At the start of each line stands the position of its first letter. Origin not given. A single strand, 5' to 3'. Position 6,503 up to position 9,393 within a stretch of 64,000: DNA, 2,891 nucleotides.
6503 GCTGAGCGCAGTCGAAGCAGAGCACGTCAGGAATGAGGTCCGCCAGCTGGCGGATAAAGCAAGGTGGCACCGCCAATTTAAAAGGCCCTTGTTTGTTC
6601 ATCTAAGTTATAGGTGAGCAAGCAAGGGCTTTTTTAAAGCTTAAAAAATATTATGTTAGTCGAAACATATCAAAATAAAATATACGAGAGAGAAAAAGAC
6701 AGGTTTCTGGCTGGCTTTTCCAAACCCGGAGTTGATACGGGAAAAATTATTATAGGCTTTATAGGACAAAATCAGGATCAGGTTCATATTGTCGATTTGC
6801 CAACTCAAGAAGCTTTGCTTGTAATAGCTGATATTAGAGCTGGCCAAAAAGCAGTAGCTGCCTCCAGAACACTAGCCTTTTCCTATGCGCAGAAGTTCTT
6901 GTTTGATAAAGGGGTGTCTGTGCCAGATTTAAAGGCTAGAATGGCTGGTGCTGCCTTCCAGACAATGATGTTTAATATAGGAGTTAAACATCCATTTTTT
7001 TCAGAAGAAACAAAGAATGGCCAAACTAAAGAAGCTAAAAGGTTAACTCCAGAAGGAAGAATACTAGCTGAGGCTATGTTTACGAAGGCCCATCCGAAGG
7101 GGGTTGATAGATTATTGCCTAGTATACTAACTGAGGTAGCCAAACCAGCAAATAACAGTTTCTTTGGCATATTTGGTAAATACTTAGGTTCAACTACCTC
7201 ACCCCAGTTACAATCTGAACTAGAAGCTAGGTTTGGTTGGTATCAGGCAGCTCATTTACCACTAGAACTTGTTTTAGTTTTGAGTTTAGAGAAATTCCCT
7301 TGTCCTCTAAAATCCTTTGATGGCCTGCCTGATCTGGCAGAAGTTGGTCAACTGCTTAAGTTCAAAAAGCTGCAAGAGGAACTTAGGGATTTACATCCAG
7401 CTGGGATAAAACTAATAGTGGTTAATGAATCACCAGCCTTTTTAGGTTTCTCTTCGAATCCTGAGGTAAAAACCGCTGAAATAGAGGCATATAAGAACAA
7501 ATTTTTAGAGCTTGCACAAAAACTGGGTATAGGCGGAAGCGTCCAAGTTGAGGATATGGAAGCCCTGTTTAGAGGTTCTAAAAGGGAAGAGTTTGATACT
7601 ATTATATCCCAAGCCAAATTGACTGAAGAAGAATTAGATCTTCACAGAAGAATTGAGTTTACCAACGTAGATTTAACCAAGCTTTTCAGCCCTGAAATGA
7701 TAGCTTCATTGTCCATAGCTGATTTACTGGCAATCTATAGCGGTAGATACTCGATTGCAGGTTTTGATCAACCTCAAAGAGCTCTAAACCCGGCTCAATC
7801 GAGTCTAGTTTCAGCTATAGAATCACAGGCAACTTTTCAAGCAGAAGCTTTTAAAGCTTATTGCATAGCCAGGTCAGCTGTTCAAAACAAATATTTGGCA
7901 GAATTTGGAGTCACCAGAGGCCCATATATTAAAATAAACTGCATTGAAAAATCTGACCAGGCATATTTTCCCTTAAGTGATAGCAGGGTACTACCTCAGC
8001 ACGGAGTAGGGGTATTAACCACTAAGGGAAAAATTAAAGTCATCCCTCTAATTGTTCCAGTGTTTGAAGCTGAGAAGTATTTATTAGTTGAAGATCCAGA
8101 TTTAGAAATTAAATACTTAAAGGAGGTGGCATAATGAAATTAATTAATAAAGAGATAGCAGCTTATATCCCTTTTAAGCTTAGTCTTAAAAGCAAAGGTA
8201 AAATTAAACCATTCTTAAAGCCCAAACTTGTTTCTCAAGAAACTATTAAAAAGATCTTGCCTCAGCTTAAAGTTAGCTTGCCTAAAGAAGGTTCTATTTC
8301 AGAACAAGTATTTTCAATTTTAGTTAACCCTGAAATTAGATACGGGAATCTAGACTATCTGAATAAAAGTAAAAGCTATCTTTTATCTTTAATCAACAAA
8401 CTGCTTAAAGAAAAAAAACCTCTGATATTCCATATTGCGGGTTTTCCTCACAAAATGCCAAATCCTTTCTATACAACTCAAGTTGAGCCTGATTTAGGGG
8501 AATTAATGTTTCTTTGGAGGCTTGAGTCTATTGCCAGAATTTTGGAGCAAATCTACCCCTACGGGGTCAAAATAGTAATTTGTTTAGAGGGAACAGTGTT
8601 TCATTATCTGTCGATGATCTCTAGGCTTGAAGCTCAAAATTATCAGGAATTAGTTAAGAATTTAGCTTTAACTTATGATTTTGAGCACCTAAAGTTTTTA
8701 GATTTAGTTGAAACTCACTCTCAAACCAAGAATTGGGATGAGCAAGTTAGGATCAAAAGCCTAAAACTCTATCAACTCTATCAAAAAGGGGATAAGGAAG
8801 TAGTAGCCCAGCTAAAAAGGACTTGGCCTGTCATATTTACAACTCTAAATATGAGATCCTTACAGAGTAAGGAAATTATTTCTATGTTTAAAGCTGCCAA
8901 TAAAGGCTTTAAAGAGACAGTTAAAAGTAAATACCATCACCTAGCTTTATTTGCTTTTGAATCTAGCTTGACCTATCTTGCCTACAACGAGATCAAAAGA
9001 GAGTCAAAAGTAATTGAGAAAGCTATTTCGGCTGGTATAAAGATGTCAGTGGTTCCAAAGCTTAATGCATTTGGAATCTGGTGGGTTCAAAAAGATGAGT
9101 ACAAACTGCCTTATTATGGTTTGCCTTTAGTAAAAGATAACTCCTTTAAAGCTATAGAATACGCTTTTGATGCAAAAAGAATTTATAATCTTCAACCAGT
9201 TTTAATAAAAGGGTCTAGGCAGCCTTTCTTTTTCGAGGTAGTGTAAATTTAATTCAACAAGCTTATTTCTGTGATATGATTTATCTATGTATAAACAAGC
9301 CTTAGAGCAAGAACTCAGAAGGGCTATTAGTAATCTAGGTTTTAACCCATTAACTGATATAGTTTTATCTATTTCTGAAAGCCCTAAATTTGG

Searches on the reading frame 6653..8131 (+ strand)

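Call 48: search_protein_families(library=pfam, proteins=[window:6653-8131:+], max_evalue=0.0001)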
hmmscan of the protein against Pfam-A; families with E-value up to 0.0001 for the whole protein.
window:6653-8131:+ (493 aa): 1 family
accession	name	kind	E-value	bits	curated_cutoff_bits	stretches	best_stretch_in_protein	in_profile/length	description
PF05141.17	DIT1_PvcA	-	5.6e-05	23.2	26.4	1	218-328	25-135/273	Pyoverdine/dityrosine biosynthesis protein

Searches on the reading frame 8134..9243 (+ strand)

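Call 48: search_protein_families(library=pfam, proteins=[window:8134-9243:+], max_evalue=0.0001)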
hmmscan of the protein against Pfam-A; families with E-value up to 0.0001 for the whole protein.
window:8134-9243:+ (370 aa): 1 family
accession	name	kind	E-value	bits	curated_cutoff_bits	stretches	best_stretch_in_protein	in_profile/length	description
PF05141.17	DIT1_PvcA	-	4.3e-18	66.2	26.4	1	87-308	1-221/273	Pyoverdine/dityrosine biosynthesis protein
